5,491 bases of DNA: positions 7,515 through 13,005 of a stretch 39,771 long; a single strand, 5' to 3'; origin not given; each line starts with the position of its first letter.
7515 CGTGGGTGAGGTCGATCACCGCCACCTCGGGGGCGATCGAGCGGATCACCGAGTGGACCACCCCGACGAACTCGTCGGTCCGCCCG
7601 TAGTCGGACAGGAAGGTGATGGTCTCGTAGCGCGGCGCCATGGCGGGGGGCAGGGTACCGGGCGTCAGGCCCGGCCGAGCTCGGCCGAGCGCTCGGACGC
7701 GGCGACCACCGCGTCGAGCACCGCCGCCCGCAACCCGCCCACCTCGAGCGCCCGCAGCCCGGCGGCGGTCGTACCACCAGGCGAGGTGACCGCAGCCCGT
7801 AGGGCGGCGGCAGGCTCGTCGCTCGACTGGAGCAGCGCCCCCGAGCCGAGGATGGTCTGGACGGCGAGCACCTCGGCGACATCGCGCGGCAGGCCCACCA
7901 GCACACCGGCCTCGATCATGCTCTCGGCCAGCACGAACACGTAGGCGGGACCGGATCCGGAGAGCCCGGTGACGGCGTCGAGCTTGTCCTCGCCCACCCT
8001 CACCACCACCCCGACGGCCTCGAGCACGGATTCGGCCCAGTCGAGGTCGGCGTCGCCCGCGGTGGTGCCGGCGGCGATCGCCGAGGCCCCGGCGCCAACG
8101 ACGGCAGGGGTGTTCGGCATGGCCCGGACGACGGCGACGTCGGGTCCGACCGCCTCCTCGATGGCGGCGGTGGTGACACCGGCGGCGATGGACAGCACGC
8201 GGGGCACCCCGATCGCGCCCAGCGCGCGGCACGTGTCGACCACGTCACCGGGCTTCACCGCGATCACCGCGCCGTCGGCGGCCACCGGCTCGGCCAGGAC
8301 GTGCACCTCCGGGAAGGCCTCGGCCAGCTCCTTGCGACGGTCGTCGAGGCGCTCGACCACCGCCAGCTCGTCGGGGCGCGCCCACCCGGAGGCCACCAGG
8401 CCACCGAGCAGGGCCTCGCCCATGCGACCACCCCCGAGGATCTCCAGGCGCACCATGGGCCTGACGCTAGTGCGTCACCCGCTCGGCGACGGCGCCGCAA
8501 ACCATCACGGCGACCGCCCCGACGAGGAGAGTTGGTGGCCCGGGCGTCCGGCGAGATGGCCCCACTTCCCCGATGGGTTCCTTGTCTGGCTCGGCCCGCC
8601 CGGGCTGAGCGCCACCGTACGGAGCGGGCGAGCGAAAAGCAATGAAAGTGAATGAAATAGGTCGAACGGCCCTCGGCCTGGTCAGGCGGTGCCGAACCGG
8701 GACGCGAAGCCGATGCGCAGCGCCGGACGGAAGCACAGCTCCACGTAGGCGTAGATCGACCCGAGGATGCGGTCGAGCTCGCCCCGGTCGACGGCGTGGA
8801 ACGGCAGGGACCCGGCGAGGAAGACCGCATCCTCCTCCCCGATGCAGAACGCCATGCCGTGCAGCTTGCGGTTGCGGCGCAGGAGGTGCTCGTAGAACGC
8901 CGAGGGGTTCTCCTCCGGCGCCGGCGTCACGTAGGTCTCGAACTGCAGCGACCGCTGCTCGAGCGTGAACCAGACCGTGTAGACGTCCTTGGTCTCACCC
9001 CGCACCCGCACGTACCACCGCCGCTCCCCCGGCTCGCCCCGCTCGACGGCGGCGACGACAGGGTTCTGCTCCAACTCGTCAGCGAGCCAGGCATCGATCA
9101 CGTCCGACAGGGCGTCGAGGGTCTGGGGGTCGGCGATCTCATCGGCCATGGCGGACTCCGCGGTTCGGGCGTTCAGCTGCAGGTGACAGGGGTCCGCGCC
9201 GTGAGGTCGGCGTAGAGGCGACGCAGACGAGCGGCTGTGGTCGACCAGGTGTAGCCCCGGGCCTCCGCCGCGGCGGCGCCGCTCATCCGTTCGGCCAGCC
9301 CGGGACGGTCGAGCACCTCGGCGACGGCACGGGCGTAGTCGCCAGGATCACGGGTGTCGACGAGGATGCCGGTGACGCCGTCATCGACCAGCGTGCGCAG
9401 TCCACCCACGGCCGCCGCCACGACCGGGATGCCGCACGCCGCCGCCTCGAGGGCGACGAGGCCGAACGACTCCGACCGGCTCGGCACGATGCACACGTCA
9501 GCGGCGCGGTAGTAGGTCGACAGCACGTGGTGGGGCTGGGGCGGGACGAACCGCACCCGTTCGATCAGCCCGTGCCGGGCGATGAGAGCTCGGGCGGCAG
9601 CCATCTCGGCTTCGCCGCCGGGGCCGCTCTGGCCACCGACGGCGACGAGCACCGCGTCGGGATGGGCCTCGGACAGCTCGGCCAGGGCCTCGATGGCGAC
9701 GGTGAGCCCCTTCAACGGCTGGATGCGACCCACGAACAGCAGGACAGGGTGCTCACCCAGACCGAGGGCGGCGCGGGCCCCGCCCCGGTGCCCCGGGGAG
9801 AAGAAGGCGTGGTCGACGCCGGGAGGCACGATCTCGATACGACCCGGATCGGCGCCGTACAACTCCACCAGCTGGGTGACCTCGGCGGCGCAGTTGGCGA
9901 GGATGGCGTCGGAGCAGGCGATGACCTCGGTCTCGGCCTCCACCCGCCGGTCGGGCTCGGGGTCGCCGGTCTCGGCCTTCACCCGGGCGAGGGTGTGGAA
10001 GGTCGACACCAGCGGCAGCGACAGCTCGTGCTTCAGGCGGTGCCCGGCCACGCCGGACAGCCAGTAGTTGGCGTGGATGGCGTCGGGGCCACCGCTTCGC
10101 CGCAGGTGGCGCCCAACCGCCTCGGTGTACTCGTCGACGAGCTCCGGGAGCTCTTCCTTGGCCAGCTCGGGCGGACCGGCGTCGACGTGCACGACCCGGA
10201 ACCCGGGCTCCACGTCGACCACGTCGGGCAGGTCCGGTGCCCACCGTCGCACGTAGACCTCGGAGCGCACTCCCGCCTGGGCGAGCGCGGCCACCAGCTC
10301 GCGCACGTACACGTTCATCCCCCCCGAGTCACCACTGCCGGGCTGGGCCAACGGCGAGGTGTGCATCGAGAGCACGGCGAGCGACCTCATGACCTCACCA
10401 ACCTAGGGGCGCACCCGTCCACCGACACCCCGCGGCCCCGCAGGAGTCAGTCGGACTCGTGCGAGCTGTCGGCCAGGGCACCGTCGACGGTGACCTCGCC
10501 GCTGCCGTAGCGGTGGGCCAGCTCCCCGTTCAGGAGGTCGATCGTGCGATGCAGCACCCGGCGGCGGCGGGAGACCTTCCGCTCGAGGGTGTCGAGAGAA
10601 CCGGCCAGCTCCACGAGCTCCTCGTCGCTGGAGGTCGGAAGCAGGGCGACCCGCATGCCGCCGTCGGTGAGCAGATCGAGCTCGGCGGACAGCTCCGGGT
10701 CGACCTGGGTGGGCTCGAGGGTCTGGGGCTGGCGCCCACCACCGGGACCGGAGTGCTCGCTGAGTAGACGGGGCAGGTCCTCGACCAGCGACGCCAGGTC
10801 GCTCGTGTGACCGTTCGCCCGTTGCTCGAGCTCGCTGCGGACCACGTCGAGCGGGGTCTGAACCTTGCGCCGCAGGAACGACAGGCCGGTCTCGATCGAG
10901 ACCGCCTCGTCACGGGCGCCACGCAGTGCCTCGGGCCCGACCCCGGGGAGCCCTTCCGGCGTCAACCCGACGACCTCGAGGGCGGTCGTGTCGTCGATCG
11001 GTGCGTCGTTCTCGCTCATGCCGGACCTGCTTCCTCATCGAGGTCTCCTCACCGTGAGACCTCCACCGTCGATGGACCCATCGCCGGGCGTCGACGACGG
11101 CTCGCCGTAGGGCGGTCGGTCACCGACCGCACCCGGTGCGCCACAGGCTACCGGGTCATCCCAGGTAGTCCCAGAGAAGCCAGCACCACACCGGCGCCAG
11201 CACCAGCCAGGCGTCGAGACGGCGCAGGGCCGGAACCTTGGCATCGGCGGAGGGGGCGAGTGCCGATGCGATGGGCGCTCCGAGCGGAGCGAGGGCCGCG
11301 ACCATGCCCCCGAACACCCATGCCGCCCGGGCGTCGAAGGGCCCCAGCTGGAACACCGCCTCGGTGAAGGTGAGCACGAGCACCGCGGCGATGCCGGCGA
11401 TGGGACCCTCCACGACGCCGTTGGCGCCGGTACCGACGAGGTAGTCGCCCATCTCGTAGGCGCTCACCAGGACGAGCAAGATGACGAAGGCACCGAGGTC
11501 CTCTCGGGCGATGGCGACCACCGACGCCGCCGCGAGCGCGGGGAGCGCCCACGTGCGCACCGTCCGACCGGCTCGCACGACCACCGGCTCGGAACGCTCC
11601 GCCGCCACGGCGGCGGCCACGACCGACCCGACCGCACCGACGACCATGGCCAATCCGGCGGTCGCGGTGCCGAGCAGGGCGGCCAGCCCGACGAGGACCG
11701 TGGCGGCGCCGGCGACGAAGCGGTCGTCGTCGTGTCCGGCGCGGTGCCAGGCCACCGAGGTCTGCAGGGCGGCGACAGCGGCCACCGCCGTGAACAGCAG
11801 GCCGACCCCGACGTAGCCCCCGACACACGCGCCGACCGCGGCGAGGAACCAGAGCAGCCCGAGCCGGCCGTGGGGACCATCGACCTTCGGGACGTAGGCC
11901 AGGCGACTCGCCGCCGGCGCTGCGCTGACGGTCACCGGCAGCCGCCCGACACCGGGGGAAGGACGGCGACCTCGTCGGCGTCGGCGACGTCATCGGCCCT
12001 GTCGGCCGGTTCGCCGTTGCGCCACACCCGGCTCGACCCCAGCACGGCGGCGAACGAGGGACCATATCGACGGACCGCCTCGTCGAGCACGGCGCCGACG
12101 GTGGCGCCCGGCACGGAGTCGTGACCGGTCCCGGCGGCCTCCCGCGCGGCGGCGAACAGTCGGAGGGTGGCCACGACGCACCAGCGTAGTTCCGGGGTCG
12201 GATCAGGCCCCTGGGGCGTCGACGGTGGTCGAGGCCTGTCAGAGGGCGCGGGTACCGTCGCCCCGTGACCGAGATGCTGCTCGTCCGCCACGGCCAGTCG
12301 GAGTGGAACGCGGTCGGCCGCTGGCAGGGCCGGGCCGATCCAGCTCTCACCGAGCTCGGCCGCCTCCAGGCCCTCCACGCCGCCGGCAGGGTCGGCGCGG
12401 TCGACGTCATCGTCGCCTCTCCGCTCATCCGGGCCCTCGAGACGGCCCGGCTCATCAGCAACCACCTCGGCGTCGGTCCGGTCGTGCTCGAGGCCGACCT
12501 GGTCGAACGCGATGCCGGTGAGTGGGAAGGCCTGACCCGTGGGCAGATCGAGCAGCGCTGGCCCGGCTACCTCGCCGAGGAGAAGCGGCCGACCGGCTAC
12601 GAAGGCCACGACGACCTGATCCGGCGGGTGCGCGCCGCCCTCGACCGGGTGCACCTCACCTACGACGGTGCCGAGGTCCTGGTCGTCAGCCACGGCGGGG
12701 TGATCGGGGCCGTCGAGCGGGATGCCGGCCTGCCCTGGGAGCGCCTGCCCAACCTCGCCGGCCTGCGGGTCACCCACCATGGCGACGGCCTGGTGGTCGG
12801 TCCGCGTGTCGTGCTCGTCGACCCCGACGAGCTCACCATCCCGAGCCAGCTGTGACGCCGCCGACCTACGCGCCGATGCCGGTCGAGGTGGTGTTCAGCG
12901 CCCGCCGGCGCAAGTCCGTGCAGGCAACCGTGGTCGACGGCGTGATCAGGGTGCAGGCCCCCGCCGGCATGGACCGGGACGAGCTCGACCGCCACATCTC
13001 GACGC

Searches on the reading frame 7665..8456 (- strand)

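Call 57: search_protein_families(library=pfam, proteins=[window:7665-8456:-], max_evalue=0.00001)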
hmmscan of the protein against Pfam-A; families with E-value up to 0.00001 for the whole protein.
window:7665-8456:- (263 aa): 2 families
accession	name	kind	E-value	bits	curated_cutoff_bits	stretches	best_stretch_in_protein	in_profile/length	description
PF14748.11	P5CR_dimer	-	6.6e-37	126.4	25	1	156-260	1-105/105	Pyrroline-5-carboxylate reductase dimerisation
PF03807.23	F420_oxidored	-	1e-09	39.3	21.6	1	5-92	3-93/94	NADP oxidoreductase coenzyme F420-dependent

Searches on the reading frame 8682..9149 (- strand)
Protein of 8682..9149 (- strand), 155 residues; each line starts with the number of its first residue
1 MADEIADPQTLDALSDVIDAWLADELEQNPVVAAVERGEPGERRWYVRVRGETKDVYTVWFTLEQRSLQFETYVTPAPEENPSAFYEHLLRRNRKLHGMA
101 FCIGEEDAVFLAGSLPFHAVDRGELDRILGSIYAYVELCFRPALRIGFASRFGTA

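Call 57: search_protein_families(library=pfam, proteins=[window:8682-9149:-], max_evalue=0.00001)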
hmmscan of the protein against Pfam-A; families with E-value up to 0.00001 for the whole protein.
window:8682-9149:- (155 aa): 1 family
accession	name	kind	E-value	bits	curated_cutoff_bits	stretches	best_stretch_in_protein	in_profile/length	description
PF10722.14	YbjN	-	5.6e-12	46.4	22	1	16-137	3-118/126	Putative bacterial sensory transduction regulator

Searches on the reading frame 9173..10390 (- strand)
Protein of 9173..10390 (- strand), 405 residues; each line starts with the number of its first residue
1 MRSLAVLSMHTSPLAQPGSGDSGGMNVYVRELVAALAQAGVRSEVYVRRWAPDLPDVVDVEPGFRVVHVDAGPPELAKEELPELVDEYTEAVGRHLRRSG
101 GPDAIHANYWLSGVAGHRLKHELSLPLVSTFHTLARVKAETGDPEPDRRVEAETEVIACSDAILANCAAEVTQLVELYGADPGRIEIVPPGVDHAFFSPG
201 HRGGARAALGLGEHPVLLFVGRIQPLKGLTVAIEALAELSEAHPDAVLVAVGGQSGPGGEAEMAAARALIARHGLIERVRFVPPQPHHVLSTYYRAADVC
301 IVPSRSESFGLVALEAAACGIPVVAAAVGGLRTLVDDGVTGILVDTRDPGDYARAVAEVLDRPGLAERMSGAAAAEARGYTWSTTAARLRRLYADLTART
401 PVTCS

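Call 57: search_protein_families(library=pfam, proteins=[window:9173-10390:-], max_evalue=0.00001)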
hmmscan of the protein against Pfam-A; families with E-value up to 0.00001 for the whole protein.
window:9173-10390:- (405 aa): 6 families
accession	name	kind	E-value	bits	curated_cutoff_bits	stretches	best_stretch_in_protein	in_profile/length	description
PF00534.26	Glycos_transf_1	-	1.4e-40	139.1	26.4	1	212-373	13-169/172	Glycosyl transferases group 1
PF13692.12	Glyco_trans_1_4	-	4.6e-34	118.1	27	1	215-361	2-141/142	Glycosyl transferases group 1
PF13439.12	Glyco_transf_4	-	9.2e-29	101.1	28.5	1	23-195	2-169/170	Glycosyltransferase Family 4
PF13579.12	Glyco_trans_4_4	-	1.4e-25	90.9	29.7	1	23-191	1-158/158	Glycosyl transferase 4-like domain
PF20706.3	GT4-conflict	-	1.7e-22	80.4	26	1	20-389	9-385/385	Family 4 Glycosyltransferase in conflict systems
PF13524.12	Glyco_trans_1_2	-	2.6e-07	31.1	25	1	278-389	28-142/144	Glycosyl transferase-like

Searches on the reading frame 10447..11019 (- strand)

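Call 57: search_protein_families(library=pfam, proteins=[window:10447-11019:-], max_evalue=0.00001)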
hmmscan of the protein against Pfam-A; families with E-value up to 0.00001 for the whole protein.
window:10447-11019:- (190 aa): 1 family
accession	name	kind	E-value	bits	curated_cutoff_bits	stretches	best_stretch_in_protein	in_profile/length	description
PF22802.1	RsiG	-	2.6e-20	72.3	27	2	22-84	5-63/65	RsiG-like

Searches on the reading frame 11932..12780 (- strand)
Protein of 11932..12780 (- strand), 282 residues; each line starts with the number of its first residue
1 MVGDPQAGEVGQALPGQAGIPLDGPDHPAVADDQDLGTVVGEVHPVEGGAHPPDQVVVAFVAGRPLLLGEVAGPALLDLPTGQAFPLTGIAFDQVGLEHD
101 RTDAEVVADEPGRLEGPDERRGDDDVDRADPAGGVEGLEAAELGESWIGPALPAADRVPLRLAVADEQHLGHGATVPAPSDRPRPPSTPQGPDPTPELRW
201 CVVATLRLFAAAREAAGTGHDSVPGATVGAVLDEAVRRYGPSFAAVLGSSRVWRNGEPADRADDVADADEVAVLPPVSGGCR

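Call 58: search_protein_families(library=pfam, proteins=[window:11932-12780:-], max_evalue=0.00001)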
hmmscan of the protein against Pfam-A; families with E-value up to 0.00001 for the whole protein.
window:11932-12780:- (282 aa): 1 family
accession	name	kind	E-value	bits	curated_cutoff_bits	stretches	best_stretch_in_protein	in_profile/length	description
PF02597.26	ThiS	-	1.2e-09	39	22.5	1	207-280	2-76/76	ThiS family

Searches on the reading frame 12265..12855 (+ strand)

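Call 58: search_protein_families(library=pfam, proteins=[window:12265-12855:+], max_evalue=0.00001)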
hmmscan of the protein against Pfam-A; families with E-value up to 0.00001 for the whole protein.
window:12265-12855:+ (196 aa): 1 family
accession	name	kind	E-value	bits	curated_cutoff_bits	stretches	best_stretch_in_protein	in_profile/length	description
PF00300.27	His_Phos_1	-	2.8e-40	138.5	21.7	1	5-162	2-167/194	Histidine phosphatase superfamily (branch 1)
